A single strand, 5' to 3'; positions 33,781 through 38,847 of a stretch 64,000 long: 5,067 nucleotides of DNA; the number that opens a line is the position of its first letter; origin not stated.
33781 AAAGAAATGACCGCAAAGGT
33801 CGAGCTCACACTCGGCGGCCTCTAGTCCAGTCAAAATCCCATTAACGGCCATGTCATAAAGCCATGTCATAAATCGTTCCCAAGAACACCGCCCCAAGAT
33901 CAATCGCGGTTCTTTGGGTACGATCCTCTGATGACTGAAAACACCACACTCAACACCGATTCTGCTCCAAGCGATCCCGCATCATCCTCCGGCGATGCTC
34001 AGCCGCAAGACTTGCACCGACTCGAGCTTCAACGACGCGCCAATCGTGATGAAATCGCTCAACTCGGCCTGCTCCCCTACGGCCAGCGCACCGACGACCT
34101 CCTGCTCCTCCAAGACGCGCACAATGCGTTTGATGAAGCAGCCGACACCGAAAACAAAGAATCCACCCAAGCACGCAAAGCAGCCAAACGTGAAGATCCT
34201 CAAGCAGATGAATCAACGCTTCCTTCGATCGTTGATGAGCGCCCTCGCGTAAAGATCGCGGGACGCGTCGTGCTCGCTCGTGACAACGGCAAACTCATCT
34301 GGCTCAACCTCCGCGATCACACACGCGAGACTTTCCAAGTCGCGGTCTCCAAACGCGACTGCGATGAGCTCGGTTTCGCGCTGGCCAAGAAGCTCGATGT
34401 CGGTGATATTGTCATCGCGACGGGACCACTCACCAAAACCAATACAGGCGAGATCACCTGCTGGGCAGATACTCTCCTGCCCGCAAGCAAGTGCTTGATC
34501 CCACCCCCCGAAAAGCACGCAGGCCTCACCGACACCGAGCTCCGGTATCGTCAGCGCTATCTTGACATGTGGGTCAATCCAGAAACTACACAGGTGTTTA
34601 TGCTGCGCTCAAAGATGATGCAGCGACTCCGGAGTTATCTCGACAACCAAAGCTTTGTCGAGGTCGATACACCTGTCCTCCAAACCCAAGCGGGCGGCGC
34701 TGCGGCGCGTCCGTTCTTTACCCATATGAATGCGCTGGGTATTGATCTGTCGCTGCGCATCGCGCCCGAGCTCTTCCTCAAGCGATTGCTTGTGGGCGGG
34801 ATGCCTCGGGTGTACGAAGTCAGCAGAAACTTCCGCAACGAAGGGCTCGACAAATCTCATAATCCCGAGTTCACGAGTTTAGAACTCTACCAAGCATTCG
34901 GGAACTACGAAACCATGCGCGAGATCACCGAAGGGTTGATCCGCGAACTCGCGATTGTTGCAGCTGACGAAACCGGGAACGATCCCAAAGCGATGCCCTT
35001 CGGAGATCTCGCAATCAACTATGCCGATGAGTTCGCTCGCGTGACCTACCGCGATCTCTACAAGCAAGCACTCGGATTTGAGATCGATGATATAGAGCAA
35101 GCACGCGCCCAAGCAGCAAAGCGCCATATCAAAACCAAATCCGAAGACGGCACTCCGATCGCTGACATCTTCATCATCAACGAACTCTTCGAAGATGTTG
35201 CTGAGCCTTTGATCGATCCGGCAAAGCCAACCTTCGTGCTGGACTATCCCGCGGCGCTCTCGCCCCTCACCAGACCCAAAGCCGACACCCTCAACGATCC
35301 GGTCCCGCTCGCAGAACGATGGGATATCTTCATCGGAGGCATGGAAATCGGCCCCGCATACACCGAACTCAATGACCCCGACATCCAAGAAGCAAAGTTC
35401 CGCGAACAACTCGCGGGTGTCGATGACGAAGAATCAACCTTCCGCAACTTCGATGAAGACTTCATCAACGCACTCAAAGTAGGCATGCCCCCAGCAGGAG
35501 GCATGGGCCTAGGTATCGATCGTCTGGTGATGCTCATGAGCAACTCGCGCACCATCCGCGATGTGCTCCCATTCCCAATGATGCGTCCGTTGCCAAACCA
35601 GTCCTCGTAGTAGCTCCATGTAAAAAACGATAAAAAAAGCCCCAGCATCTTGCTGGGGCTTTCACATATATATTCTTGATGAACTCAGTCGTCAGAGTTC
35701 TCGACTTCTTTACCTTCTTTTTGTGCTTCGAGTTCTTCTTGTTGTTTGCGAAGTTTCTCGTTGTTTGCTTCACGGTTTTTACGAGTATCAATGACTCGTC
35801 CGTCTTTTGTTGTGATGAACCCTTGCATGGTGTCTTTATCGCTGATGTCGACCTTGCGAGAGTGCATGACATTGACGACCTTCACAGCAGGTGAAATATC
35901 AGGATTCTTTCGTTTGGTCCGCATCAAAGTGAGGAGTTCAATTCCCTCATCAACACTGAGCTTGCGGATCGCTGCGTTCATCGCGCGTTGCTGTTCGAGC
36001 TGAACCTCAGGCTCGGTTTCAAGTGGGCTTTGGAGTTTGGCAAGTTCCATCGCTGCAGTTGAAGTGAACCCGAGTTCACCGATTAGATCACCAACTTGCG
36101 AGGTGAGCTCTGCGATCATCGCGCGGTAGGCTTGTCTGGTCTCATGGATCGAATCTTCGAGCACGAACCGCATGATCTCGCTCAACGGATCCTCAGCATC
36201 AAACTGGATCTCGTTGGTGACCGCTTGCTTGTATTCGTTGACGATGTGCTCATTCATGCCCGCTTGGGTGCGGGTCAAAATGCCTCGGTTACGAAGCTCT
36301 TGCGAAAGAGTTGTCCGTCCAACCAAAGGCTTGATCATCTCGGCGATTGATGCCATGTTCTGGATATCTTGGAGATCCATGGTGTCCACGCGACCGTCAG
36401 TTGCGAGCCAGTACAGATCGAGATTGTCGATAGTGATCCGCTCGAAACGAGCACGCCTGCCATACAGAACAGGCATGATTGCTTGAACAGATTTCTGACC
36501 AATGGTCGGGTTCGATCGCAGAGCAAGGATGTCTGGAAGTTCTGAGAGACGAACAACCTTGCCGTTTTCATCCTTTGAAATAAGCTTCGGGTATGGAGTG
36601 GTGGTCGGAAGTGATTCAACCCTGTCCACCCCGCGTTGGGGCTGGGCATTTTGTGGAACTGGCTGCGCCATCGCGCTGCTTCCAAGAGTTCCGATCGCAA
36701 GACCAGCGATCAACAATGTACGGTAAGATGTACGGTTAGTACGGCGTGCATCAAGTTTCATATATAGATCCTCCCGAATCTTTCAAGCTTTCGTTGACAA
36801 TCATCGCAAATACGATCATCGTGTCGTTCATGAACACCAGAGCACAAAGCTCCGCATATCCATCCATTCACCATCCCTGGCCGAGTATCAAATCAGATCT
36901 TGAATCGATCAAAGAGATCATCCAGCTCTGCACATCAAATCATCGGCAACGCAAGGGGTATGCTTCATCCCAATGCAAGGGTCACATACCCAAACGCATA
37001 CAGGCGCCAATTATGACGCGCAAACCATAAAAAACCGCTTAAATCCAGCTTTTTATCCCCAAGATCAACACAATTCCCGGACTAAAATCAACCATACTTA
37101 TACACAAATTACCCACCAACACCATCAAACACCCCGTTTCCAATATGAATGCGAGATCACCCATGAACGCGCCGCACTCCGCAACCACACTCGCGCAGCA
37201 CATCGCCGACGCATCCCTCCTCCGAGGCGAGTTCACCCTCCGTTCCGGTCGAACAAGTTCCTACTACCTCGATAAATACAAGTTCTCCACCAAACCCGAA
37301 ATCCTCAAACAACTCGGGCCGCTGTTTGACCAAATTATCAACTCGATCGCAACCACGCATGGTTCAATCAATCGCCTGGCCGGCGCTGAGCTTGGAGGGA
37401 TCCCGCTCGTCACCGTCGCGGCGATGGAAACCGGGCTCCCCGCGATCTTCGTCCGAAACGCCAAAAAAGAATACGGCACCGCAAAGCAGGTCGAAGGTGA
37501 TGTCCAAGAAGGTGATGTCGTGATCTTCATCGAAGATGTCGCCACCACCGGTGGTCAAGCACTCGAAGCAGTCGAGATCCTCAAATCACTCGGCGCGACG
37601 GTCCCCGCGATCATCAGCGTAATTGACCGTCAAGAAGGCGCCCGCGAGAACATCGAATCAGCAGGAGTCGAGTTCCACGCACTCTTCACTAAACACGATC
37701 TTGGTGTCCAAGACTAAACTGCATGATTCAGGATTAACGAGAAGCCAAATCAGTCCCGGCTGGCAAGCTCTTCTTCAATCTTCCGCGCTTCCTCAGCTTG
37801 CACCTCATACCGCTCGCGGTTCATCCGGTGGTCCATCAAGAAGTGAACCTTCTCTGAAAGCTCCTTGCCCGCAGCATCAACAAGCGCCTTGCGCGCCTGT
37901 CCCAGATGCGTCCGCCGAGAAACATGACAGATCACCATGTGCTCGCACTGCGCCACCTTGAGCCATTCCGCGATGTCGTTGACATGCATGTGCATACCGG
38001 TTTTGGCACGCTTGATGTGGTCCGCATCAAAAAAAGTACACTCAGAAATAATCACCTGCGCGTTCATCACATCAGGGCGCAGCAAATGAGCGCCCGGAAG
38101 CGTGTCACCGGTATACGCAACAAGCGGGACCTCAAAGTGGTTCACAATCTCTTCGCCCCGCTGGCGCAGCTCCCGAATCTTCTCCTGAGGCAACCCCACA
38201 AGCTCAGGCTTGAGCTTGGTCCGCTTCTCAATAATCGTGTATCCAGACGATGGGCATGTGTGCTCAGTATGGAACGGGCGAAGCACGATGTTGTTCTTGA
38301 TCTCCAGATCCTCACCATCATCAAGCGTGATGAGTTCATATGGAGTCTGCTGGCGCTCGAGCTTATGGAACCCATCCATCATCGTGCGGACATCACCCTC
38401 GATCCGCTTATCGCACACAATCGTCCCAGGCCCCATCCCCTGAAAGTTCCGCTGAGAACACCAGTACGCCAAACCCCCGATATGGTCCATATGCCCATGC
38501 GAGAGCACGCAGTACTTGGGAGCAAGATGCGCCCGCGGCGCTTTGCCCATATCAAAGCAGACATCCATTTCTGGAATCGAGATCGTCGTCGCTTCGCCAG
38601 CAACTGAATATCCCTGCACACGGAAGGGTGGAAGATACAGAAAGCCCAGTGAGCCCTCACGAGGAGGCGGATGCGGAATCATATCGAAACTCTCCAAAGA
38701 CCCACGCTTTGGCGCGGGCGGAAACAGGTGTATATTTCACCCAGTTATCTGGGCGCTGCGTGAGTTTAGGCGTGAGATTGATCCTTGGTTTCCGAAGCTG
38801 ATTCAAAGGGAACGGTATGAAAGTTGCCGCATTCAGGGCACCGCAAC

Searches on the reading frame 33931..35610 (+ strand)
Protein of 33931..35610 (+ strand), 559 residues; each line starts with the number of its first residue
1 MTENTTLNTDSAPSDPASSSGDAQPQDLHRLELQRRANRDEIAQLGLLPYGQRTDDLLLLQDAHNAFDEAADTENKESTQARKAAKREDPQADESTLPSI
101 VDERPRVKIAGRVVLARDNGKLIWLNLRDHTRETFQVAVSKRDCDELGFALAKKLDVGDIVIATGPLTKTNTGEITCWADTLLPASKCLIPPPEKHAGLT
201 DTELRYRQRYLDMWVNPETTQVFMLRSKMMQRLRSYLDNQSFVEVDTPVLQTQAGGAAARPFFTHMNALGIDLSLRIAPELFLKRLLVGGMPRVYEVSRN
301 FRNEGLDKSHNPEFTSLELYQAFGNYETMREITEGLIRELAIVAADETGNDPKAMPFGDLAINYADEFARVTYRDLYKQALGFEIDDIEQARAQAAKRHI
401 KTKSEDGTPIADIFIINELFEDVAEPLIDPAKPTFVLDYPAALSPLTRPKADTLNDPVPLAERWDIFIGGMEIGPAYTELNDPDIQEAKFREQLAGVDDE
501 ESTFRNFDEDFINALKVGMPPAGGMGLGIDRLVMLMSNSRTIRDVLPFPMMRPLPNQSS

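Call 70: search_protein_families(library=pfam, proteins=[window:33931-35610:+], max_evalue=0.0001)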
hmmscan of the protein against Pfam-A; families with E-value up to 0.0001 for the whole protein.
window:33931-35610:+ (559 aa): 2 families
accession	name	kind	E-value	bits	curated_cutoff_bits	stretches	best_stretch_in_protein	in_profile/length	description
PF00152.25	tRNA-synt_2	-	8.9e-84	281.6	25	1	202-551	2-307/308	tRNA synthetases class II (D, K and N)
PF01336.31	tRNA_anti-codon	-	1.3e-11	44.7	27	1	107-179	1-69/75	OB-fold nucleic acid binding domain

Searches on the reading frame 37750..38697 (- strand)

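Call 70: search_protein_families(library=pfam, proteins=[window:37750-38697:-], max_evalue=0.0001)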
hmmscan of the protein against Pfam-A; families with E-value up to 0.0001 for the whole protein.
window:37750-38697:- (315 aa): 2 families
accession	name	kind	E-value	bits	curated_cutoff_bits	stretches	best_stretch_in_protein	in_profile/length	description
PF12706.13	Lactamase_B_2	-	1.7e-11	44.5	27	1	62-258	33-199/200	Beta-lactamase superfamily domain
PF00753.33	Lactamase_B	-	4e-07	30.6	22.7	1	60-152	44-135/196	Metallo-beta-lactamase superfamily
